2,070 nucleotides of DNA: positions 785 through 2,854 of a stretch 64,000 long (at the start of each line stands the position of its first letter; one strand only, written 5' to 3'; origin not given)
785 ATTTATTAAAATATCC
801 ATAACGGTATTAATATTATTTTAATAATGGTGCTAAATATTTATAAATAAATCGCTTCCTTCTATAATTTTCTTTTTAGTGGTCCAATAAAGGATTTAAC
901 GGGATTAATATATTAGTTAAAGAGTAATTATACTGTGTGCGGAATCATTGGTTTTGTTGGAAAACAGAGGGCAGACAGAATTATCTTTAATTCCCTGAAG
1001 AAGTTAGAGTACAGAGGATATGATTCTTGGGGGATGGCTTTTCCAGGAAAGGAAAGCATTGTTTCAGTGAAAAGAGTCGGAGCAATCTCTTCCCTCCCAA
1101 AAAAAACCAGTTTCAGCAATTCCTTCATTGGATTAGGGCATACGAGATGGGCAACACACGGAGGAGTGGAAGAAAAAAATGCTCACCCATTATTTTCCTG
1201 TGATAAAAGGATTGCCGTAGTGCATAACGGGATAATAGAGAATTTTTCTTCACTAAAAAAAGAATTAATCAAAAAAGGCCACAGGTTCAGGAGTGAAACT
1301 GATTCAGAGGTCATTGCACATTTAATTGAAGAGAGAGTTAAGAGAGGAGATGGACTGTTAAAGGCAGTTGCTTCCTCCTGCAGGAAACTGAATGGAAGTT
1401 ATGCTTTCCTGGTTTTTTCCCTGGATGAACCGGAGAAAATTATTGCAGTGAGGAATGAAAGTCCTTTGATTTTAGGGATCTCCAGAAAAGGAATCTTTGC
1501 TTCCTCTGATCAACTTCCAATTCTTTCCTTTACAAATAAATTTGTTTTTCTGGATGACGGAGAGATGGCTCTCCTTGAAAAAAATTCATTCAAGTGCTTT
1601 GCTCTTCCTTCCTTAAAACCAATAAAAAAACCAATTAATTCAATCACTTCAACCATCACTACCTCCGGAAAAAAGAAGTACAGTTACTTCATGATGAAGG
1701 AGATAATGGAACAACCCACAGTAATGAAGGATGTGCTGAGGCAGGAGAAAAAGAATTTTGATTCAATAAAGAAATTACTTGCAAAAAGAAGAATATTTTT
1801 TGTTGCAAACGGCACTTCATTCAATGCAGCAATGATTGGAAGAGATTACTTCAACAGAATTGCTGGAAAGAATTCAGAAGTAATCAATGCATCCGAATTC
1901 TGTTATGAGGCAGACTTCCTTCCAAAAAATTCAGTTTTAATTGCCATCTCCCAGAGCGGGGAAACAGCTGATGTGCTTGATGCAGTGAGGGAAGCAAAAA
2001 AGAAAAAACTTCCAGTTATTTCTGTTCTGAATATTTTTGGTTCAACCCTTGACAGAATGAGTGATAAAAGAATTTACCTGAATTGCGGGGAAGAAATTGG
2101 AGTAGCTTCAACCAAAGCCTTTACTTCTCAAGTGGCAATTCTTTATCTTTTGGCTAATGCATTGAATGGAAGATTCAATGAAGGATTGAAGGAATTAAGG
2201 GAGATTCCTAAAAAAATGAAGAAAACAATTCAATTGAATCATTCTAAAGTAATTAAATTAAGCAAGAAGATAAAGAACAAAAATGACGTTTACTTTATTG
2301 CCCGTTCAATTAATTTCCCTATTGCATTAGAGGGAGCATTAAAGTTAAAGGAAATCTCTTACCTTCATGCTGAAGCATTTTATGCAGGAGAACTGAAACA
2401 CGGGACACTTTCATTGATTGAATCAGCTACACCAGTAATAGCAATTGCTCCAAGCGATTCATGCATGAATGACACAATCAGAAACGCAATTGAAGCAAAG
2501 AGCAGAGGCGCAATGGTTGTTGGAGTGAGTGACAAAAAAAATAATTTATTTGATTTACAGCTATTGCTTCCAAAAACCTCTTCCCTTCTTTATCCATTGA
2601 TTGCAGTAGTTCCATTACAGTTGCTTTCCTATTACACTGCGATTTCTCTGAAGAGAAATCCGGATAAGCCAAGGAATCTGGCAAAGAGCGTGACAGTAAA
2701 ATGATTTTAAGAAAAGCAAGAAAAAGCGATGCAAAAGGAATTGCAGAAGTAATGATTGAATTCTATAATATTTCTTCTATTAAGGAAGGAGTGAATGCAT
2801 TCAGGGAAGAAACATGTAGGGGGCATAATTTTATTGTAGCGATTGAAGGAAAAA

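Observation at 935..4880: glmS - GNAT - HAD::YvcK(CofD-like) cluster, pairing an archaeal GlmS with a fused GlmR-like partner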

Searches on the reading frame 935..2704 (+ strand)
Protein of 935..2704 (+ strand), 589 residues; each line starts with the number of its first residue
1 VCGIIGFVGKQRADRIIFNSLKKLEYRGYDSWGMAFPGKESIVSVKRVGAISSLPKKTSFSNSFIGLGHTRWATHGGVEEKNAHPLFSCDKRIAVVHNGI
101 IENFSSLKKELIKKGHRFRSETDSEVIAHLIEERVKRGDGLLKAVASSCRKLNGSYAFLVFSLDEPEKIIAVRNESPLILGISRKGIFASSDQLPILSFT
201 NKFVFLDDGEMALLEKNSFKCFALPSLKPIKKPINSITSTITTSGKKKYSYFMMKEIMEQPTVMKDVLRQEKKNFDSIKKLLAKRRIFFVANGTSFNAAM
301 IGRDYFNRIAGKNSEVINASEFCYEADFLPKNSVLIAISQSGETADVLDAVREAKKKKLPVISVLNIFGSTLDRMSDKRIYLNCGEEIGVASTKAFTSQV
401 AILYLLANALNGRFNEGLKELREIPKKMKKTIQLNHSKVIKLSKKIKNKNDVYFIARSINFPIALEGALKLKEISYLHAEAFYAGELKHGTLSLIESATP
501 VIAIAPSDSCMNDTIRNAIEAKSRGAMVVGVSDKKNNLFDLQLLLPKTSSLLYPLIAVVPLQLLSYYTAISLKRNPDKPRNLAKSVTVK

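Call 3: search_protein_families(library=pfam, proteins=[window:935-2704:+], max_evalue=0.01)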
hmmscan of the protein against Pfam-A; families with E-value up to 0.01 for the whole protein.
window:935-2704:+ (589 aa): 6 families
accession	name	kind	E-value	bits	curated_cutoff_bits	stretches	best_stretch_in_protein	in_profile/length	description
PF01380.27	SIS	-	1.3e-47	161.3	25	2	281-408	2-130/131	SIS domain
PF13522.11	GATase_6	-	1.4e-22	80.5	27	1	63-190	11-128/130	Glutamine amidotransferase domain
PF13537.11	GATase_7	-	1.3e-18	67.6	25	1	79-191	9-117/123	Glutamine amidotransferase domain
PF13580.11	SIS_2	-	1.5e-05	25.5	27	1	329-365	101-137/138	SIS domain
PF13230.11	GATase_4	-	0.0029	17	23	1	28-132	32-139/272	Glutamine amidotransferases class-II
PF12481.13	DUF3700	-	0.0074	16.2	27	0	80-197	64-176/228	Aluminium induced protein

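Call 4: search_protein_families(library=ncbifam, proteins=[window:935-2704:+], max_evalue=0.01)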
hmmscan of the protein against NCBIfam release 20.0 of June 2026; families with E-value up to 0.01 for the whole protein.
window:935-2704:+ (589 aa): 28 families (the best 25 are shown)
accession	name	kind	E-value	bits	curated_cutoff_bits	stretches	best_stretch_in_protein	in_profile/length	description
NF001484.0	PRK00331.1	subfamily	9.3e-205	681.5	381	1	1-588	1-600/601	isomerizing glutamine--fructose-6-phosphate transaminase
TIGR01135.1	glmS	equivalog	1.2e-201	671.4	418.05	1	2-588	1-606/607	glutamine--fructose-6-phosphate transaminase (isomerizing)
NF041128.1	glucosaP_deam_GlmD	equivalog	8.1e-34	117.3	580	1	265-586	12-321/323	glucosamine-6-phosphate deaminase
NF046059.1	NagB_SO3506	equivalog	4e-32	111.8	430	1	252-538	3-289/330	glucosamine-6-phosphate deaminase NagB-II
TIGR01134.1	purF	equivalog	2.2e-29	103.1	350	1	2-211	1-214/432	amidophosphoribosyltransferase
TIGR01536.1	asn_synth_AEB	equivalog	4e-17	62.4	267.1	1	2-258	1-225/517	asparagine synthase (glutamine-hydrolyzing)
NF008481.0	PRK11382.1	equivalog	1.3e-15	57.4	430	1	265-581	22-333/340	fructoselysine 6-phosphate deglycase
TIGR03104.1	trio_amidotrans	equivalog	2.6e-12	45.8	570.1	1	58-165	36-132/589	N-acetylglutaminylglutamine amidotransferase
NF006949.0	PRK09431.1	equivalog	4.7e-11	41.9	499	1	65-201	44-170/554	asparagine synthase B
TIGR03108.1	eps_aminotran_1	hypoth_equivalog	4.9e-11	42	816.9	1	59-170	38-137/628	XrtA/PEP-CTERM system amidotransferase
NF040776.2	AlsR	equivalog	1.8e-07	30.4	400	1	323-382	168-227/279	transcriptional repressor AlsR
NF008458.0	PRK11337.1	equivalog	3.8e-07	29.4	378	1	293-380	150-237/293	MurR/RpiR family transcriptional regulator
TIGR03127.2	RuMP_HxlB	equivalog_domain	6.7e-07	29.4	160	1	272-385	18-126/178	6-phospho-3-hexuloisomerase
NF041755.1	RuMP_HxlAB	equivalog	2.4e-06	26.8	500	1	244-385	211-342/391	bifunctional 3-hexulose-6-phosphate synthase/6-phospho-3-hexuloisomerase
NF003915.0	PRK05441.1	subfamily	6.3e-06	25.4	168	1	330-407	130-209/300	N-acetylmuramic acid 6-phosphate etherase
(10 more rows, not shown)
